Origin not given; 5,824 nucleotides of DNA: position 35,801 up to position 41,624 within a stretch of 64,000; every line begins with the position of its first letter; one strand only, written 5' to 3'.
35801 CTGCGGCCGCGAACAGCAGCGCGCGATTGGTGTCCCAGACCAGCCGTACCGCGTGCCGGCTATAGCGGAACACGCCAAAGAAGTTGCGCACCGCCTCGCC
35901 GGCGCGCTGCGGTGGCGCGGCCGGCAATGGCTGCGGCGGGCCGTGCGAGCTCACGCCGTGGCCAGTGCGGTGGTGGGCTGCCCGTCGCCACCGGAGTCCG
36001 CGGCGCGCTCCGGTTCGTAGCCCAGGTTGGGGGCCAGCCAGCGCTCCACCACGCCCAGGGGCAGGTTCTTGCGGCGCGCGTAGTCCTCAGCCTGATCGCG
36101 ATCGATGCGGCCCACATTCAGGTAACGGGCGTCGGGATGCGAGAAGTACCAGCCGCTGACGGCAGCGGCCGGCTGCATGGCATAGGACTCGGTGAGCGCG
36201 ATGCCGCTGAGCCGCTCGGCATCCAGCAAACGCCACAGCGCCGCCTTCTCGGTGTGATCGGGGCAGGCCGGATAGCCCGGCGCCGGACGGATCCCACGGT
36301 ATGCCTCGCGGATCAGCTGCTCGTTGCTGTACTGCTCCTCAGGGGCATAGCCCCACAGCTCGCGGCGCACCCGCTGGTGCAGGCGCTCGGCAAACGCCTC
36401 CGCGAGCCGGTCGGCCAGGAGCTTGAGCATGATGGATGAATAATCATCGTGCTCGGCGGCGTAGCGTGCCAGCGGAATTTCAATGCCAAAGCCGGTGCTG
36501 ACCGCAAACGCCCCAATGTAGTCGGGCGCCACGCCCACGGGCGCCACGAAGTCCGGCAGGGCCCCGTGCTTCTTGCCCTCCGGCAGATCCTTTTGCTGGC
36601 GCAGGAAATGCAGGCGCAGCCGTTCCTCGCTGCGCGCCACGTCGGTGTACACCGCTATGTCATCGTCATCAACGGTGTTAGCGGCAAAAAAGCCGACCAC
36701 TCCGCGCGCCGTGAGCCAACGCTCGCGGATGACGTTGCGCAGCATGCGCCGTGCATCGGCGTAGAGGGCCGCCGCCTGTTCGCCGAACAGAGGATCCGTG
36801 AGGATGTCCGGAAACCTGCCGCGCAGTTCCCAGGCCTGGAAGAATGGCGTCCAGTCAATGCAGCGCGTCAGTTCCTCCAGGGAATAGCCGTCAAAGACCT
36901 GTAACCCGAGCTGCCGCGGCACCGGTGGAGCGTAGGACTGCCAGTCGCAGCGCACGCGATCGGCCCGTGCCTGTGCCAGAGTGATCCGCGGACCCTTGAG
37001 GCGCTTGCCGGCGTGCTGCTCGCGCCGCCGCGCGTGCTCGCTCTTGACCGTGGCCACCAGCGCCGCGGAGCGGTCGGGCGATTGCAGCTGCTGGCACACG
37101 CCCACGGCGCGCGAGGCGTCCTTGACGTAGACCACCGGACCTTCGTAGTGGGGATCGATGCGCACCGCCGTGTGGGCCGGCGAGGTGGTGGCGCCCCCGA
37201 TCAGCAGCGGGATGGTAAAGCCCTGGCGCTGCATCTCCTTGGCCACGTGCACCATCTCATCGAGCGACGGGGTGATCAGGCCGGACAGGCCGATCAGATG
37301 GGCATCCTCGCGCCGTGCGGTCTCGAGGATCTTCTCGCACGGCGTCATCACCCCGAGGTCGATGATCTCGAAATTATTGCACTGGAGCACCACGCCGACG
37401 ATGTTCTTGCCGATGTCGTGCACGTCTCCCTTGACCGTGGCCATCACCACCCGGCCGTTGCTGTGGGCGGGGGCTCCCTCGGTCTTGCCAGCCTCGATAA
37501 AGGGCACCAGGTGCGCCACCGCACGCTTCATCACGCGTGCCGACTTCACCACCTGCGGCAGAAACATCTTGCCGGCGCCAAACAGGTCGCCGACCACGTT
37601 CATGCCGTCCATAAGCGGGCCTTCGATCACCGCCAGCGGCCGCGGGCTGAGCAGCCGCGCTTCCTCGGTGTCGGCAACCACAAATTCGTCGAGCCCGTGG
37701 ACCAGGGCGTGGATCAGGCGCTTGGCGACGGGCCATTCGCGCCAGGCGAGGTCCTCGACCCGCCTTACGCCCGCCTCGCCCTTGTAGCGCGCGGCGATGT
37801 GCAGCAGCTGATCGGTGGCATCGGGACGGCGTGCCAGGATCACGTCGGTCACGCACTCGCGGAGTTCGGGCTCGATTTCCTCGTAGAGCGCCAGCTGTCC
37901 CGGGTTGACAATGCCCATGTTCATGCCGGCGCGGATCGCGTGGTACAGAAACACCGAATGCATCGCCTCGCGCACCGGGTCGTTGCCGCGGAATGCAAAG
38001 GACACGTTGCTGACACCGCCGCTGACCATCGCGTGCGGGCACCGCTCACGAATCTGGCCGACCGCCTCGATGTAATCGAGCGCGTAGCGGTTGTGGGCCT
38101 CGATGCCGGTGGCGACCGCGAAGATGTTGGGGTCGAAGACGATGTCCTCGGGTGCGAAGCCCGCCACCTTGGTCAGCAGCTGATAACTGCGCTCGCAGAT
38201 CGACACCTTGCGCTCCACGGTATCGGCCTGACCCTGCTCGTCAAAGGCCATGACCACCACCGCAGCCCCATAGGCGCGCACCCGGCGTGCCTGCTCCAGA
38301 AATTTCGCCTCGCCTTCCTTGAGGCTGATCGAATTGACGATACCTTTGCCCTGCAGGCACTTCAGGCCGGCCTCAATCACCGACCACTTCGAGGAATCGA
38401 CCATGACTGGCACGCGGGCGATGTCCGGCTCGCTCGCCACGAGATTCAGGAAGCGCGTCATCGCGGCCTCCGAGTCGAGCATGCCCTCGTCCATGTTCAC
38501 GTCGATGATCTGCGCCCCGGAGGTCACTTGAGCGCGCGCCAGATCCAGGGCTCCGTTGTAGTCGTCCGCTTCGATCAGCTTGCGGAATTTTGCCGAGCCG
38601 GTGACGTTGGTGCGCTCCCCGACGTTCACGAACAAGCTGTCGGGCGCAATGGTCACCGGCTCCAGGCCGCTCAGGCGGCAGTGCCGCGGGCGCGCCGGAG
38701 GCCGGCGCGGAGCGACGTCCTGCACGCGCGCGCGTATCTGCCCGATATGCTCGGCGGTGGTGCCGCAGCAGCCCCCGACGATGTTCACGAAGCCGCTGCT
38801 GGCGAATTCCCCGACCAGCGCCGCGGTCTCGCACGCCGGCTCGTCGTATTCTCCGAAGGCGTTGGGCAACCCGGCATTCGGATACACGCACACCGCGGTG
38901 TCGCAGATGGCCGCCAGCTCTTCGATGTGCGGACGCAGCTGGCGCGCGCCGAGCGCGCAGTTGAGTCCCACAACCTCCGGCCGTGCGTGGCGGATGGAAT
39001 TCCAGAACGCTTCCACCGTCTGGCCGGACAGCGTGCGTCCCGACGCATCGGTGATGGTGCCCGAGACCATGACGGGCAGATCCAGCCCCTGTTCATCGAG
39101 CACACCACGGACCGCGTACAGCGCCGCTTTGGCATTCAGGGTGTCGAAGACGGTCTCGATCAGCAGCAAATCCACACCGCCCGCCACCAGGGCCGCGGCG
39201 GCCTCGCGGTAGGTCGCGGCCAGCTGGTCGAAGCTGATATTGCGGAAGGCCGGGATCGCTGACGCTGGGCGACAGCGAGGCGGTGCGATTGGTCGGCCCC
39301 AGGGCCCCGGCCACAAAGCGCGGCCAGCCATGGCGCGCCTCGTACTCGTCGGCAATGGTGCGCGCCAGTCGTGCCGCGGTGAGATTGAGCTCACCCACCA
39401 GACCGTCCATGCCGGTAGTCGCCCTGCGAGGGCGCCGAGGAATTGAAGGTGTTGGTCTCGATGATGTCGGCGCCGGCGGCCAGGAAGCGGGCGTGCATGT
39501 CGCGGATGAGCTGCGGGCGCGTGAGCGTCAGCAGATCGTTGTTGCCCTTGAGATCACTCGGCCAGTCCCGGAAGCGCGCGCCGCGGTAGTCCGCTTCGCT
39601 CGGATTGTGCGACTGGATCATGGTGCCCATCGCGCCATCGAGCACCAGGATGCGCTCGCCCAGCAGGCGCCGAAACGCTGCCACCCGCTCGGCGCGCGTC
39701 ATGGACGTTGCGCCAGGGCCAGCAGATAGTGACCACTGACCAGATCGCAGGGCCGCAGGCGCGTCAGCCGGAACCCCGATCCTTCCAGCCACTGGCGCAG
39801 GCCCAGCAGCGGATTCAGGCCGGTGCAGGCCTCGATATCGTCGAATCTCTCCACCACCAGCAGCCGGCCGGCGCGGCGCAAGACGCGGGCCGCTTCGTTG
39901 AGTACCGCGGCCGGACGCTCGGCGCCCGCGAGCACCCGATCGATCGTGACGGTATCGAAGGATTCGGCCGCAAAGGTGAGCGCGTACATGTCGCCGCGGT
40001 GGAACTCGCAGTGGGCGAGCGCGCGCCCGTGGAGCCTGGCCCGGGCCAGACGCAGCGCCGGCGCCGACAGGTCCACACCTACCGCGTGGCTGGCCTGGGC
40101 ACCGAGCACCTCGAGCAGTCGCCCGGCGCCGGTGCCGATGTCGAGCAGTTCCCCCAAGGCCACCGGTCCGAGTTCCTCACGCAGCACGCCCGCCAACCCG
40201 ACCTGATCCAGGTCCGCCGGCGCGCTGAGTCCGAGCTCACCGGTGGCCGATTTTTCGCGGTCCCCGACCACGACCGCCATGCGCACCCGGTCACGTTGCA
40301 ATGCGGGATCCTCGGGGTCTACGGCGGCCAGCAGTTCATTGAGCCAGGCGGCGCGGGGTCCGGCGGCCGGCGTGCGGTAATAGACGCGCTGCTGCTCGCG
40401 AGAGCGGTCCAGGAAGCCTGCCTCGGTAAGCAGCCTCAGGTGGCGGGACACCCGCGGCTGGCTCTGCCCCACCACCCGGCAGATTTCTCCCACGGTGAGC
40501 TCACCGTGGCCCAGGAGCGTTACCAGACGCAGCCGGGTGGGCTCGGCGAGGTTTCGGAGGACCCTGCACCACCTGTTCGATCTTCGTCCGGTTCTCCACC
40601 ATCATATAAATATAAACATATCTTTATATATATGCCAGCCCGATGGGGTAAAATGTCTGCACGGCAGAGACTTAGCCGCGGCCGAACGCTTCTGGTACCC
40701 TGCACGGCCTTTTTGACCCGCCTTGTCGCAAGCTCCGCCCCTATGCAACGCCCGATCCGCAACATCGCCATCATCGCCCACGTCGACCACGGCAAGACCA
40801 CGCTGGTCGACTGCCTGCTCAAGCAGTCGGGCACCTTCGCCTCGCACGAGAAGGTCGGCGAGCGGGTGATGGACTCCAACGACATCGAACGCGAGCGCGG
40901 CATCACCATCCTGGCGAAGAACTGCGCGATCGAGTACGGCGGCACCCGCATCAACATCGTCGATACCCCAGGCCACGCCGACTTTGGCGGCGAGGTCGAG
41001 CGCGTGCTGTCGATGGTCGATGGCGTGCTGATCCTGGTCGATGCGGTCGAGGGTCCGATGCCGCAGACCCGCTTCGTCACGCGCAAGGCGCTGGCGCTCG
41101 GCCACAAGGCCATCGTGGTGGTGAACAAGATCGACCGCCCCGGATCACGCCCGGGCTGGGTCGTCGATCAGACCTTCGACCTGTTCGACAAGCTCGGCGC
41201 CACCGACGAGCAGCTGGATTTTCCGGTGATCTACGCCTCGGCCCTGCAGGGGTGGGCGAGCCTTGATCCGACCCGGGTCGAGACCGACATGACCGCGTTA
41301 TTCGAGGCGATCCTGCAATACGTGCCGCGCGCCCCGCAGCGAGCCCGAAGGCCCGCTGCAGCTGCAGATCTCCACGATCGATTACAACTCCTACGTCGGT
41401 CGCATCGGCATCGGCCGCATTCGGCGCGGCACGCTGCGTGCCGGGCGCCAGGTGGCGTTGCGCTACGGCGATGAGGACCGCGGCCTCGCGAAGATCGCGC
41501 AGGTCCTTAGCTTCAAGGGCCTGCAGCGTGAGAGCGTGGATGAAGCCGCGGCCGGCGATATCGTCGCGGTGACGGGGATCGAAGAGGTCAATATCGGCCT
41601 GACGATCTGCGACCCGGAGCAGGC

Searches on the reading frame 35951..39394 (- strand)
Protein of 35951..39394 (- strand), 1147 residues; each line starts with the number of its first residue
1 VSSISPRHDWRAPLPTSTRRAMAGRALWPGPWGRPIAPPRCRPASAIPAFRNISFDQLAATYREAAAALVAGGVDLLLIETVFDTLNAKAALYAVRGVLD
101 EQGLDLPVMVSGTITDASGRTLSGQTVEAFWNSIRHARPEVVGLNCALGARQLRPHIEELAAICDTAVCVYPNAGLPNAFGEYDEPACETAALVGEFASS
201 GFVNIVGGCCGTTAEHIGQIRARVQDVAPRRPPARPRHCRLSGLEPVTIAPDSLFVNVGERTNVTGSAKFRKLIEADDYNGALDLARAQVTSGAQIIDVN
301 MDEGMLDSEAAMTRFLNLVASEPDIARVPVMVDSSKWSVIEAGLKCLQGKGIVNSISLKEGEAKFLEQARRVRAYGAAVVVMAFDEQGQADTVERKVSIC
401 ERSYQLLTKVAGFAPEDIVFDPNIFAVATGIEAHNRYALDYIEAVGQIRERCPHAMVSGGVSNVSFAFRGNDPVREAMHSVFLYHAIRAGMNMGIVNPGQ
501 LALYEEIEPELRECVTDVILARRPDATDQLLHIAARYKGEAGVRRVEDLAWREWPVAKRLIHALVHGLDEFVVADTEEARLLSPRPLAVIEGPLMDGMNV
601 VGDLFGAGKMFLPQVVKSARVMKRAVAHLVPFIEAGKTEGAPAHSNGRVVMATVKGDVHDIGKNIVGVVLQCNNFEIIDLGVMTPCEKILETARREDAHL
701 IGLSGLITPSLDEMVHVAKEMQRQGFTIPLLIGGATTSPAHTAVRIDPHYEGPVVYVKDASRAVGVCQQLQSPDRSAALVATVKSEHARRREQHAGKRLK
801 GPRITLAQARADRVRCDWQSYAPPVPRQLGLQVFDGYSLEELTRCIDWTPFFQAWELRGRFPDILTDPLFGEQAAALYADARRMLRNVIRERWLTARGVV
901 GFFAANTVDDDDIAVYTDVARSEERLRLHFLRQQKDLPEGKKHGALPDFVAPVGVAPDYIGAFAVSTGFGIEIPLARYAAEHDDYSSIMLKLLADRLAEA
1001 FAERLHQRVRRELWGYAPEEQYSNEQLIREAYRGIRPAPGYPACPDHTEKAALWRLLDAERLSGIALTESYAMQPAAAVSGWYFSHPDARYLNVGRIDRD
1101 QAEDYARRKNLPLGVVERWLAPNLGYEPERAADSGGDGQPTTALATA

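Call 73: search_protein_families(library=pfam, proteins=[window:35951-39394:-], max_evalue=0.00001)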
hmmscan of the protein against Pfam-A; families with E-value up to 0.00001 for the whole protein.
window:35951-39394:- (1147 aa): 5 families
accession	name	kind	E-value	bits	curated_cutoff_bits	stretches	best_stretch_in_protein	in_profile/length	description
PF02965.22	Met_synt_B12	-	3.3e-118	394.5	25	1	839-1110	2-273/273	Vitamin B12 dependent methionine synthase, activation domain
PF00809.28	Pterin_bind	-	9.1e-65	219.1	25.5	1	259-497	1-244/244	Pterin binding enzyme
PF02574.22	S-methyl_trans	-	4e-53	181.6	22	1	30-224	99-283/283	Homocysteine S-methyltransferase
PF02607.22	B12-binding_2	-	2.5e-23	82.5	23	1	557-629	2-73/74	B12 binding domain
PF02310.24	B12-binding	-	1e-21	77.4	32.1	1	647-741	1-97/121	B12 binding domain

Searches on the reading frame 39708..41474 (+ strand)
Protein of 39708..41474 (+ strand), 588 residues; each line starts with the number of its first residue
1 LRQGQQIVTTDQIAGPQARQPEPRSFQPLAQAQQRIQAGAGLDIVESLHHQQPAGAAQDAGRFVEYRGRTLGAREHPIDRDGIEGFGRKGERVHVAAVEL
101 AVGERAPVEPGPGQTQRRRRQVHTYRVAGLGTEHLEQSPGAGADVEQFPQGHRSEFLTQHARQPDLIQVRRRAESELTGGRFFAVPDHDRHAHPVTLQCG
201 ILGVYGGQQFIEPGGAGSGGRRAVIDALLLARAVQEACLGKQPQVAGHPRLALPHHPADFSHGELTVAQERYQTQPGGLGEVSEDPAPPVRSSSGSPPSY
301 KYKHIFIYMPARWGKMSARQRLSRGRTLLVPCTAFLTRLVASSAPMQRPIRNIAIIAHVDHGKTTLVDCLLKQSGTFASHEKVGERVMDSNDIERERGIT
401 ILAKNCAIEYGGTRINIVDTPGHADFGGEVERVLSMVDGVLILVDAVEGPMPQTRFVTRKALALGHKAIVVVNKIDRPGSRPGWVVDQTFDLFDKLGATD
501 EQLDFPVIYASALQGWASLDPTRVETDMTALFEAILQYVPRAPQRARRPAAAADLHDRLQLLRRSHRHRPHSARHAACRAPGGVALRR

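Call 98: search_protein_families(library=pfam, proteins=[window:39708-41474:+], max_evalue=0.01)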
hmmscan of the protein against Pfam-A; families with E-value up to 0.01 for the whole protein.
window:39708-41474:+ (588 aa): 3 families
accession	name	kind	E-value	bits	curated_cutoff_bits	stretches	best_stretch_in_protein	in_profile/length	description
PF00009.33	GTP_EFTU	-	1.3e-56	191.6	26.5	1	349-540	2-187/188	Elongation factor Tu GTP binding domain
PF01926.29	MMR_HSR1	-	2.3e-05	24.9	21.9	1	353-474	2-113/113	50S ribosome-binding GTPase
PF00735.24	Septin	-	0.0043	16.8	26.2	1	353-426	7-75/280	Septin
